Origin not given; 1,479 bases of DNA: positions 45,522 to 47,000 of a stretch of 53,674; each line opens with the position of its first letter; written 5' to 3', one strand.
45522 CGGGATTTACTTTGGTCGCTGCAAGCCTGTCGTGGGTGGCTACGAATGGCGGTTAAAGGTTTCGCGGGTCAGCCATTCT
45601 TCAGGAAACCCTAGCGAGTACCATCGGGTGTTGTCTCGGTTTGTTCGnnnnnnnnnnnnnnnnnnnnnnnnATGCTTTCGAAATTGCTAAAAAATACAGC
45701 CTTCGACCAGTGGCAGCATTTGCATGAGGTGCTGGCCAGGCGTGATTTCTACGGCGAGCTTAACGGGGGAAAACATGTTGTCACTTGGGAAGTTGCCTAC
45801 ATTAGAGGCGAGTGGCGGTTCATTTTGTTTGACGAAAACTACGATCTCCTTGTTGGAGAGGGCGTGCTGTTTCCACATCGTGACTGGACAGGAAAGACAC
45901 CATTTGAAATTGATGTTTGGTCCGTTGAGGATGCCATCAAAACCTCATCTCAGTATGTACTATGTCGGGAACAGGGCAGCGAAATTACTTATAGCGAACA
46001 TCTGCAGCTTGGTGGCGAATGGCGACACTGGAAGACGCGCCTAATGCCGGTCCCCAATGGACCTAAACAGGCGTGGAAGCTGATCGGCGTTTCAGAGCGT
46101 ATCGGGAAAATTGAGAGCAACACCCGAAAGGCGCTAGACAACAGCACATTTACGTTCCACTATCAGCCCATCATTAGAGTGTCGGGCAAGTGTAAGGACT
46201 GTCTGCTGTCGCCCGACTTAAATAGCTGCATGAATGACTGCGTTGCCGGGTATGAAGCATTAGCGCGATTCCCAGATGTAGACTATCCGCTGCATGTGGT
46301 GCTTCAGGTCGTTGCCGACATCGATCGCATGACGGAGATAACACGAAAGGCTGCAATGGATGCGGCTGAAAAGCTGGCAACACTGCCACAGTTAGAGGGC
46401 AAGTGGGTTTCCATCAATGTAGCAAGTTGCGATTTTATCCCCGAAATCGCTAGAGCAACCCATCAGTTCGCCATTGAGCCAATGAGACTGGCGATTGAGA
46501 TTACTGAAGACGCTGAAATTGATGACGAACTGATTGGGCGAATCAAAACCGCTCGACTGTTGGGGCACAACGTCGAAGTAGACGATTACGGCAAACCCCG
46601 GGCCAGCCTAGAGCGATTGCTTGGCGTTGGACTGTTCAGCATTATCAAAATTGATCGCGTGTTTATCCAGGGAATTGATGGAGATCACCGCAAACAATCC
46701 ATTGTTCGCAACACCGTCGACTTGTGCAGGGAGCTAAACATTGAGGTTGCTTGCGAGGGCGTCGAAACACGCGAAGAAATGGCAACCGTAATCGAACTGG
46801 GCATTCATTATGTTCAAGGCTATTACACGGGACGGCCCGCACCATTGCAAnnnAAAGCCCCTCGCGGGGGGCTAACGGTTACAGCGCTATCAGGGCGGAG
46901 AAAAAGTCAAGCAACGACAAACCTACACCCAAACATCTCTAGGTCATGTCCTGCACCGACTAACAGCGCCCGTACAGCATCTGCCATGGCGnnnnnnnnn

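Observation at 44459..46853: Translationally coupled FHA / unknown / EAL operon: a phage-encoded c-di-GMP and phospho-threonine signalling module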

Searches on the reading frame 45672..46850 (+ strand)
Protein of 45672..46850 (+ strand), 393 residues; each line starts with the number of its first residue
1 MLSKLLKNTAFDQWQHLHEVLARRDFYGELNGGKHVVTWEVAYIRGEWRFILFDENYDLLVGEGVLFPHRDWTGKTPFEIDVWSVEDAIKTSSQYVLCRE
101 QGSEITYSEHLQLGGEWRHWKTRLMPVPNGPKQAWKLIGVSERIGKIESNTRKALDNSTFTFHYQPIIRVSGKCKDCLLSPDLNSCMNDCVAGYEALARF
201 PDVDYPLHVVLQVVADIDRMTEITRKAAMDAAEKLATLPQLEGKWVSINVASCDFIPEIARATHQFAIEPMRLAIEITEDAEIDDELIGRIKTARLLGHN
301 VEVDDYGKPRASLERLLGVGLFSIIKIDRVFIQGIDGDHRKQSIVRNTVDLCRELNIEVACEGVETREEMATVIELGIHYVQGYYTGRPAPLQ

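Call 3: search_protein_families(library=pfam, proteins=[window:45672-46850:+], max_evalue=1)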
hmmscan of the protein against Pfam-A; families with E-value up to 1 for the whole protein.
window:45672-46850:+ (393 aa): 3 families
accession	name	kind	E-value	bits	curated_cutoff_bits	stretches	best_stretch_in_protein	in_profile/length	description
PF00563.25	EAL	-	1.3e-36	126.6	31.3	1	151-389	4-236/236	EAL domain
PF08448.16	PAS_4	-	0.0012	19.5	23.1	1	67-130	30-93/110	PAS fold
PF21591.2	Hera_DD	-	0.72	10.1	27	0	197-209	18-30/52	RNA helicase Hera, dimerization domain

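Call 6: search_protein_families(library=phrogs, proteins=[window:45672-46850:+], max_evalue=0.01)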
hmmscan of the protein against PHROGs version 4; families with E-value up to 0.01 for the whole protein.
window:45672-46850:+ (393 aa): 3 families
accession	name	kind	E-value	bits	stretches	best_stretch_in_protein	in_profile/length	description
phrog_11823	-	unknown function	7.7e-27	95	1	146-391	436-676/693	-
phrog_22021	-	unknown function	1.1e-16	60.9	1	147-392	529-769/782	-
phrog_32988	-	unknown function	0.00015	22.2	1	247-386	75-210/229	-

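Call 8: search_dna_similar(query=window:45672-46850:+, collection=phages, mode=protein, max_rows=30)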
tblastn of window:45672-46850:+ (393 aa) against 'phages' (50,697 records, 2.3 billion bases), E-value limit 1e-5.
Records with a match: 47; places in all: 49; records where one place covers at least 80% of the query: 0.
Best place of each record, by identity: <60% 47.
By first word of the organism name: Bacteriophage 22; Salmonella 11; Acinetobacter 6; Listeria 4; Escherichia 3; Cyanobacteria 1.
By host as written in the record: - 28; Homo sapiens 6; Salmonella enterica subsp. enterica serovar Kentucky 5; Listeria monocytogenes 4; Escherichia coli O157:H7 ATCC 43895 2; Anacystis nidulans; Synechococcus cedrorum 1; Escherichia coli ATCC 25922 1.
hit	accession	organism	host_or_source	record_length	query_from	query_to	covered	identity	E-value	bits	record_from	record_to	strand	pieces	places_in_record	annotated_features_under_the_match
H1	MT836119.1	Bacteriophage sp.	human fecal samples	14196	145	388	62%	29.8%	3e-9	65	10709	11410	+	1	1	record has no annotation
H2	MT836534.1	Bacteriophage sp.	human fecal samples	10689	136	389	65%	27.6%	2e-9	66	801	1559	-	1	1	record has no annotation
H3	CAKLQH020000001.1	Acinetobacter phage MD-2021a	not known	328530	145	393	63%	27.1%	4e-7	58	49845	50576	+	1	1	dos: heme-regulated cyclic AMP phosphodiesterase (direct oxygen sensor ...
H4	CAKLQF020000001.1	Acinetobacter phage MD-2021a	not known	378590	145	393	63%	27.1%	4e-7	58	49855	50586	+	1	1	dos: heme-regulated cyclic AMP phosphodiesterase (direct oxygen sensor ...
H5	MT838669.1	Bacteriophage sp.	human fecal samples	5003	149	390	62%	27.1%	5e-8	61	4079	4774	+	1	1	record has no annotation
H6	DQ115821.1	Cyanobacteria phage AS-1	Anacystis nidulans; Synechococcus ...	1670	133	393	66%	24.6%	9e-7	57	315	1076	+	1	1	record has no annotation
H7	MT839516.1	Bacteriophage sp.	human fecal samples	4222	155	392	61%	26.8%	3e-9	65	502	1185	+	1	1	record has no annotation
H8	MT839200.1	Bacteriophage sp.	human fecal samples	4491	146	393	63%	25.7%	2e-6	56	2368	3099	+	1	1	record has no annotation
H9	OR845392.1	Escherichia phage ECO95 1-6-1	Escherichia coli O157:H7 ATCC 43895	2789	152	393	62%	26.2%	3e-12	74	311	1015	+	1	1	record has no annotation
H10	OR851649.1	Salmonella phage S.Kent 1-2-1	Salmonella enterica subsp. enterica ...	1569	152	393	62%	26.2%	3e-12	74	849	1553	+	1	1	record has no annotation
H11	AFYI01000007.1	Salmonella enterica subsp. enterica serovar Infantis str. ...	Homo sapiens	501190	152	393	62%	26.2%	7e-12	73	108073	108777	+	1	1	cyclic diguanylate phosphodiesterase domain protein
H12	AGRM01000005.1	Salmonella enterica subsp. houtenae str. ATCC BAA-1581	Homo sapiens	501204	152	391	61%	26.0%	2e-11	72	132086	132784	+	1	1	cyclic diguanylate phosphodiesterase domain protein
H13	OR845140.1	Escherichia phage EC22.5-2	Escherichia coli ATCC 25922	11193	143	391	63%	25.0%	4e-9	64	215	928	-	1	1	record has no annotation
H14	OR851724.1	Salmonella phage S.Kent 1-2-1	Salmonella enterica subsp. enterica ...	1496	147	391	62%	24.3%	1e-9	66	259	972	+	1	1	record has no annotation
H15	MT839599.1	Bacteriophage sp.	human fecal samples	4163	147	389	62%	24.0%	6e-9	64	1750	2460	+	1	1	record has no annotation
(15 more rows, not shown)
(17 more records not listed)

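Call 10: find_homologous_proteins(query=window:45672-46850:+)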
Query window:45672-46850:+ (393 aa): 217 proteins with E <= 0.001 among 4816 candidates; the best 120 are listed.
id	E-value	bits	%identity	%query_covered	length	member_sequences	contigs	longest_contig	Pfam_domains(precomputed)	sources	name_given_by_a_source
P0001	1.0e-269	912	100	100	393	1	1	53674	PF00563.26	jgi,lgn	-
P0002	2.7e-51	193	44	63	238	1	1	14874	PF00563.26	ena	-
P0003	3.2e-21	94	31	63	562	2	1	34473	PF00563.26,PF00990.27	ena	-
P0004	2.9e-17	81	30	73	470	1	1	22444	PF13185.13,PF01590.33,PF13492.13,PF00563.26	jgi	jgi:EAL domain-containing protein (putative c-di-GMP-specific phosphodiesterase class I)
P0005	9.0e-17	79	35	54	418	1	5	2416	PF13185.13,PF01590.33,PF00563.26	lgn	-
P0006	1.2e-16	79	33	51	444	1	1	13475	PF13185.13,PF01590.33,PF00563.26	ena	-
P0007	1.4e-16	79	33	56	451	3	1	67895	PF13185.13,PF01590.33,PF00563.26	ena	-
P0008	4.4e-16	77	29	64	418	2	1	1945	PF13185.13,PF01590.33,PF00563.26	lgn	-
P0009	4.4e-16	77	30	68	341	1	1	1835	PF00563.26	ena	-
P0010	1.9e-15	75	29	66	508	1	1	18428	PF08447.19,PF00563.26,PF00989.32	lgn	-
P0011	2.0e-15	75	31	61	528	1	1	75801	PF00563.26,PF00990.27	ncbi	ncbi:MAG TPA: bifunctional diguanylate cyclase/phosphodiesterase [Candidatus Dormibacteraeota bacter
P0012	2.5e-15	74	33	37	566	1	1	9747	PF00563.26,PF00990.27,PF00072.31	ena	-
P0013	2.6e-15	74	33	37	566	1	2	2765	PF00563.26,PF00990.27,PF00072.31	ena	-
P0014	3.6e-15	74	32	52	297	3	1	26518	PF00563.26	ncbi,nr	ncbi:MAG: EAL domain-containing protein [Acidobacteria bacterium]|nr:EAL domain-containing protein [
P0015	3.8e-15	74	29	63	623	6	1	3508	PF00563.26,PF00990.27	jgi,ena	-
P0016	4.0e-15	74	29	63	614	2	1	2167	PF00563.26,PF00990.27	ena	-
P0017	4.1e-15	74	29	64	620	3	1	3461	PF00563.26,PF00990.27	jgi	jgi:diguanylate cyclase (GGDEF)-like protein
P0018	4.5e-15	74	33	37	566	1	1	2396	PF00563.26,PF00990.27,PF00072.31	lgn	-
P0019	4.9e-15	74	33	37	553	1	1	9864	PF00563.26,PF00990.27,PF00072.31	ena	-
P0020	1.0e-14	73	31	54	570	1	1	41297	PF00563.26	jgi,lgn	jgi:EAL domain-containing protein (putative c-di-GMP-specific phosphodiesterase class I)/PAS domain-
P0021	1.0e-14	73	35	38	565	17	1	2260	PF00563.26,PF00072.31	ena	-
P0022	1.1e-14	72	27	63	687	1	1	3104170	PF13426.14,PF00563.26,PF00990.27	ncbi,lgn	ncbi:hypothetical protein JCM1393_02930 [Clostridium carnis]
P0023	1.2e-14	72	29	64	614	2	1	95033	PF00563.26,PF00990.27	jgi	jgi:diguanylate cyclase (GGDEF)-like protein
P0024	1.4e-14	72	31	61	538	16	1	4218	PF00563.26,PF00990.27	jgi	-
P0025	1.5e-14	72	31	53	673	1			PF00563.26,PF00990.27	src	-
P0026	2.3e-14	71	31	53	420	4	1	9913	PF01590.33,PF00563.26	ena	-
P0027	2.8e-14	71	30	65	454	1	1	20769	PF13185.13,PF01590.33,PF00563.26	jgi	jgi:EAL domain-containing protein (putative c-di-GMP-specific phosphodiesterase class I)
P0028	6.6e-14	70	29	64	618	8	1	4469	PF00563.26,PF00990.27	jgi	jgi:diguanylate cyclase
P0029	7.8e-14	70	29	62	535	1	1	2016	PF00563.26,PF00990.27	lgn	-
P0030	1.3e-13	69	32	61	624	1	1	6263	PF00563.26,PF00990.27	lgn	-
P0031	1.3e-13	69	29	62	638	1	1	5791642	PF13426.14,PF08448.17,PF00563.26,PF00989.32,PF00990.27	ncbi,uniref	ncbi:putative bifunctional diguanylate cyclase/phosphodiesterase [Altericista sp. CCNU0014]|uniref:p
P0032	1.4e-13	69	29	64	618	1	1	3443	PF00563.26,PF00990.27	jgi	-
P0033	1.5e-13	69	26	64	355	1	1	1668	PF00563.26,PF00990.27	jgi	-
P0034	1.6e-13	69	35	50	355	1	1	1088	PF00563.26,PF00990.27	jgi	-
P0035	1.6e-13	69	35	51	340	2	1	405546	PF00563.26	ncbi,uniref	ncbi:hypothetical protein GCM10009851_14730 [Herbiconiux moechotypicola]|uniref:EAL domain-containin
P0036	1.7e-13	68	29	64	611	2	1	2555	PF00563.26,PF00990.27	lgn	-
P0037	2.8e-13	68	38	30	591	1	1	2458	PF00563.26,PF00990.27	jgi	jgi:diguanylate cyclase (GGDEF)-like protein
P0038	3.0e-13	68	30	59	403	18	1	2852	PF00563.26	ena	-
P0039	3.7e-13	67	30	59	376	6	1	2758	PF00563.26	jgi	jgi:EAL domain-containing protein (putative c-di-GMP-specific phosphodiesterase class I)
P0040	3.9e-13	67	33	40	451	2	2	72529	PF13185.13,PF01590.33,PF13492.13,PF00563.26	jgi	jgi:EAL domain-containing protein (putative c-di-GMP-specific phosphodiesterase class I)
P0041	4.2e-13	67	30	53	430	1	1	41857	PF01590.33,PF00563.26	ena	-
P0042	4.2e-13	67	25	62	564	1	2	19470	PF08447.19,PF00563.26,PF00989.32,PF00990.27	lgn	-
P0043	4.4e-13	67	27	62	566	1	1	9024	PF08447.19,PF00563.26,PF00990.27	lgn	-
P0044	4.8e-13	67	28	64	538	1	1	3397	PF00563.26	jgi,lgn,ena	-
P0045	5.4e-13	67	35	50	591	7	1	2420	PF00563.26,PF00990.27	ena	-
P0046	7.2e-13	66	30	65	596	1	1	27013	PF00563.26,PF00990.27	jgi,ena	-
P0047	7.2e-13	66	34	49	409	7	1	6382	PF10388.16,PF00563.26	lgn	-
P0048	8.6e-13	66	35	50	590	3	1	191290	PF00563.26,PF00990.27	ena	-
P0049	1.2e-12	66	29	51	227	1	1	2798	PF00563.26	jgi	-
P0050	1.2e-12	66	29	61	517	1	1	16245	PF00563.26,PF00990.27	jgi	-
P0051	1.4e-12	65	31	56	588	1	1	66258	PF00563.26,PF00990.27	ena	-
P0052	1.6e-12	65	31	39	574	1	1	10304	PF00563.26,PF00990.27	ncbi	ncbi:MAG: bifunctional diguanylate cyclase/phosphodiesterase [Clostridiales bacterium]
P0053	1.6e-12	65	30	61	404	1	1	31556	PF00563.26,PF00072.31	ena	-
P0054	1.7e-12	65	31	39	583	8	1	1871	PF00563.26,PF00990.27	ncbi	ncbi:MAG: bifunctional diguanylate cyclase/phosphodiesterase, partial [Clostridiales bacterium]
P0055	1.7e-12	65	28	62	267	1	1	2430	PF00563.26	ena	-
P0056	1.7e-12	65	31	45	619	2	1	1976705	PF00563.26,PF00990.27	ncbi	-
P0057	1.8e-12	65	32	38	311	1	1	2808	PF00563.26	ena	-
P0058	2.4e-12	65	29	62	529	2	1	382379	PF00563.26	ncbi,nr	ncbi:MAG TPA: EAL domain-containing protein [Aliidongia sp.]|nr:EAL domain-containing protein [Aliid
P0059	2.5e-12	65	28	63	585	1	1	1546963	PF00563.26,PF00990.27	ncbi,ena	-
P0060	3.0e-12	64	29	62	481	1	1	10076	PF00563.26,PF00990.27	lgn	-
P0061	3.7e-12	64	29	61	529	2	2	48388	PF00563.26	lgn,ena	-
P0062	4.3e-12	64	30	63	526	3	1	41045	PF00563.26,PF00990.27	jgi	jgi:diguanylate cyclase (GGDEF)-like protein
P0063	4.5e-12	64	29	65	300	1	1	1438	PF00563.26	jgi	jgi:EAL domain-containing protein (putative c-di-GMP-specific phosphodiesterase class I)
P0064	5.0e-12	64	37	30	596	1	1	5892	PF00563.26,PF00990.27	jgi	jgi:diguanylate cyclase (GGDEF)-like protein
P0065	5.5e-12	63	33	51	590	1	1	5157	PF00563.26,PF00990.27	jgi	jgi:diguanylate cyclase (GGDEF)-like protein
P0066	5.6e-12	63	28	60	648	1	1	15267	PF00563.26,PF00990.27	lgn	-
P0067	6.1e-12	63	29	37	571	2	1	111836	PF08447.19,PF13426.14,PF13188.14,PF00563.26,PF00989.32,PF00990.27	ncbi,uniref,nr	ncbi:EAL domain-containing protein [Alkalihalobacterium elongatum]|uniref:EAL domain-containing prot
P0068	6.5e-12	63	30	39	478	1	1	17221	PF00563.26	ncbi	-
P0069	7.3e-12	63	33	50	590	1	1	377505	PF00563.26,PF00990.27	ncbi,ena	-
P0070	8.2e-12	63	31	56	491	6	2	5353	PF00563.26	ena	-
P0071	8.3e-12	63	31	51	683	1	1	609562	PF00563.26,PF00990.27,PF13675.12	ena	-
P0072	9.0e-12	63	31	30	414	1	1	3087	PF00563.26,PF00072.31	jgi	jgi:EAL domain-containing protein (putative c-di-GMP-specific phosphodiesterase class I)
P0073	9.6e-12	63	33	51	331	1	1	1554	PF00563.26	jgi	jgi:EAL domain-containing protein (putative c-di-GMP-specific phosphodiesterase class I)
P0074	9.7e-12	63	31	51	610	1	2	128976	PF00563.26,PF00990.27,PF00571.34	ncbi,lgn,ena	-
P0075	9.8e-12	63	30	35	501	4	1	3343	PF00563.26,PF00990.27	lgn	-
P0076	1.0e-11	63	31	50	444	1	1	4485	PF13426.14,PF08448.17,PF00563.26,PF00989.32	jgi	jgi:PAS domain S-box-containing protein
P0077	1.1e-11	63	30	62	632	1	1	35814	PF00563.26,PF00990.27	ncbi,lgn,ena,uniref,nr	ncbi:MAG: diguanylate cyclase/phosphodiesterase (GGDEF & EAL domains) with PAS/PAC sensor(s) [uncult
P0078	1.2e-11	62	28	67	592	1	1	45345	PF00563.26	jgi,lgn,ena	-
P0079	1.2e-11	62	27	62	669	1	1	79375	PF00563.26,PF00990.27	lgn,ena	-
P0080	1.4e-11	62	29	63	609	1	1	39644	PF00563.26,PF00990.27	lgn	-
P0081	1.4e-11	62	33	38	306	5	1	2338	PF00563.26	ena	-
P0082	1.8e-11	62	27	64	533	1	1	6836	PF00563.26,PF00990.27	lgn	-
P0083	2.2e-11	62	33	39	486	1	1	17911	PF00563.26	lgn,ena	-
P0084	2.4e-11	61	26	63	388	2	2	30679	PF00563.26,PF00072.31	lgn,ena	-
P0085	2.6e-11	61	26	62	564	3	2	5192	PF08447.19,PF00563.26,PF00990.27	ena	-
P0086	2.7e-11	61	30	38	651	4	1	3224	PF00563.26,PF00990.27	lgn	-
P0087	3.0e-11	61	33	37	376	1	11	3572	PF00563.26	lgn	-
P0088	4.1e-11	61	31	51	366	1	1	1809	PF00563.26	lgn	-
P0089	5.4e-11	60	29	62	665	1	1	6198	PF00563.26,PF00990.27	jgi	-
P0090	5.5e-11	60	32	51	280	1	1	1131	PF00563.26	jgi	jgi:EAL domain-containing protein (putative c-di-GMP-specific phosphodiesterase class I)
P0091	5.7e-11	60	33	37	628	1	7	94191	PF00563.26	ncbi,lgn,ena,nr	ncbi:MAG: GGDEF domain-containing protein [Clostridia bacterium]|nr:GGDEF domain-containing protein 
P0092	6.0e-11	60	32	38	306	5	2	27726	PF00563.26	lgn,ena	-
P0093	6.5e-11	60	29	62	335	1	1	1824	PF00563.26,PF00990.27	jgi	jgi:EAL domain-containing protein (putative c-di-GMP-specific phosphodiesterase class I)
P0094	7.7e-11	60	30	39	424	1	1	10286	PF00563.26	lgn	-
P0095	9.6e-11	59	33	30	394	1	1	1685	PF00563.26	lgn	-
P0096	9.7e-11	59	33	38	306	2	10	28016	PF00563.26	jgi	-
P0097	1.1e-10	59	32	38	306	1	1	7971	PF00563.26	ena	-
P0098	1.2e-10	59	32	38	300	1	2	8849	PF00563.26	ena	-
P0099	1.3e-10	59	25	62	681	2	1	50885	PF00563.26,PF00990.27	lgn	-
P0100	1.6e-10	59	29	63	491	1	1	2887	PF00563.26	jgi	jgi:EAL domain-containing protein (putative c-di-GMP-specific phosphodiesterase class I)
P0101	1.7e-10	59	33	35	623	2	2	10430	PF00563.26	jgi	-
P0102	1.8e-10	59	31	60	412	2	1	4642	PF01590.33,PF00563.26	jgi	jgi:EAL domain-containing protein (putative c-di-GMP-specific phosphodiesterase class I)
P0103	2.0e-10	58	27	66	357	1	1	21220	PF00563.26,PF00990.27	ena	-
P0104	2.3e-10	58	28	61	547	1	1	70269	PF00563.26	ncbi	-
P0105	2.3e-10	58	28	62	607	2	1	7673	PF13426.14,PF13188.14,PF08448.17,PF00563.26,PF00990.27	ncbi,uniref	ncbi:sensor domain-containing protein, partial [Schnuerera sp.]|uniref:sensor domain-containing prot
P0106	2.6e-10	58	28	35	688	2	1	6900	PF08448.17,PF00563.26,PF00990.27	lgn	-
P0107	2.6e-10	58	29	61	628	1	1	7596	PF00563.26,PF00990.27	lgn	-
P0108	2.9e-10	58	32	50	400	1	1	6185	PF13185.13,PF01590.33,PF13492.13,PF00563.26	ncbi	-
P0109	3.0e-10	58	33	50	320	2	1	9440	PF00563.26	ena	-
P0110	3.1e-10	58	26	62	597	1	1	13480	PF05228.20,PF00563.26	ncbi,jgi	jgi:EAL domain-containing protein (putative c-di-GMP-specific phosphodiesterase class I)/sensor doma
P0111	3.2e-10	58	33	37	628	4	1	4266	PF00563.26,PF00990.27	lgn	-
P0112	3.9e-10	57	32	38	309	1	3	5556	PF00563.26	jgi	-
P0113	4.1e-10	57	27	62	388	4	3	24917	PF00563.26,PF00072.31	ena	-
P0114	4.4e-10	57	28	50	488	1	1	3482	PF13185.13,PF01590.33,PF00563.26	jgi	jgi:EAL domain-containing protein (putative c-di-GMP-specific phosphodiesterase class I)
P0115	4.6e-10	57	35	37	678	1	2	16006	PF00563.26,PF00990.27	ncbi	-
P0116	5.3e-10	57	32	39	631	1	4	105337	PF00563.26,PF00990.27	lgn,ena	-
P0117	5.9e-10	57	32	51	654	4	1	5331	PF00672.31,PF00563.26,PF00990.27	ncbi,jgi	jgi:diguanylate cyclase (GGDEF)-like protein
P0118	6.8e-10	57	29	61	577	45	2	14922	PF08447.19,PF00563.26,PF00990.27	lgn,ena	-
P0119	8.2e-10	56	36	32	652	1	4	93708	PF00563.26,PF00990.27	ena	-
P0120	9.0e-10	56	28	61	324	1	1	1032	PF00563.26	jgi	jgi:EAL domain-containing protein (putative c-di-GMP-specific phosphodiesterase class I)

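Call 11: find_encoding_contigs(protein=P0002, flank=10000)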
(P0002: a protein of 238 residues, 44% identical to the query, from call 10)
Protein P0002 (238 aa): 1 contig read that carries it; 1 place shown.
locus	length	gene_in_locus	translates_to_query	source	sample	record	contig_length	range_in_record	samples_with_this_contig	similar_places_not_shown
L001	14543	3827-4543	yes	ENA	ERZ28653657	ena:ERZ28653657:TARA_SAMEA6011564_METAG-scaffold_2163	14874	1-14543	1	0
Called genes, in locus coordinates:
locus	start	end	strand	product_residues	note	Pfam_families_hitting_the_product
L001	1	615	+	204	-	?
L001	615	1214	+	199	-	PF09684:Tail_P2_I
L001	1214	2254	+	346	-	-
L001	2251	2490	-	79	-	-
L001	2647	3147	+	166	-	-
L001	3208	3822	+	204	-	PF00498:FHA (weak)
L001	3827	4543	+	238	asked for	PF00563:EAL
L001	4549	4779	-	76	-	-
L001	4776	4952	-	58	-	-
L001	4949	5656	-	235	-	PF10544:T5orf172, PF13455:MUG113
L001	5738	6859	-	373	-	PF01551:Peptidase_M23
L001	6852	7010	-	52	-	-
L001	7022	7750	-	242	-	-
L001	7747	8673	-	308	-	-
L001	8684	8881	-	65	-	-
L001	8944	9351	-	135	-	-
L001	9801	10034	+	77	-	-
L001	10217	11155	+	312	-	PF02481:DNA_processg_A, PF18306:LDcluster4 (weak)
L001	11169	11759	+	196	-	-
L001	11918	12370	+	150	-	PF01957:NfeD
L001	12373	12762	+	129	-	-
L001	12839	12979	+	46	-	-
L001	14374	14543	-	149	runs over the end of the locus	-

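Call 12: find_encoding_contigs(protein=P0001, flank=10000)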
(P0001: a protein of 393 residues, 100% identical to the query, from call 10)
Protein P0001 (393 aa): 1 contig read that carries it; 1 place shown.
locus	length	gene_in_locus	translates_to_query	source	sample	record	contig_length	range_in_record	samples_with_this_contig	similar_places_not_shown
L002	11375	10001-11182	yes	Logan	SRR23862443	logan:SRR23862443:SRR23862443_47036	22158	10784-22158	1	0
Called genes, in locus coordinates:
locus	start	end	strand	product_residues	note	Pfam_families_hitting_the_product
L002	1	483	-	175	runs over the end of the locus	-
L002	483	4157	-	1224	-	PF20155:TMP_3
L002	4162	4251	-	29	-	-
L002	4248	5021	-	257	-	-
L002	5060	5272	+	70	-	-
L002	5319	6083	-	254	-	-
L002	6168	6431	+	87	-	-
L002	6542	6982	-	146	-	-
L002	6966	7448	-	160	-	-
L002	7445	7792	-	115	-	-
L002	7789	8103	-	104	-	-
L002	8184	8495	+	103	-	-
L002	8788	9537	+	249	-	-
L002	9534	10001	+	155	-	-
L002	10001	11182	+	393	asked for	PF00563:EAL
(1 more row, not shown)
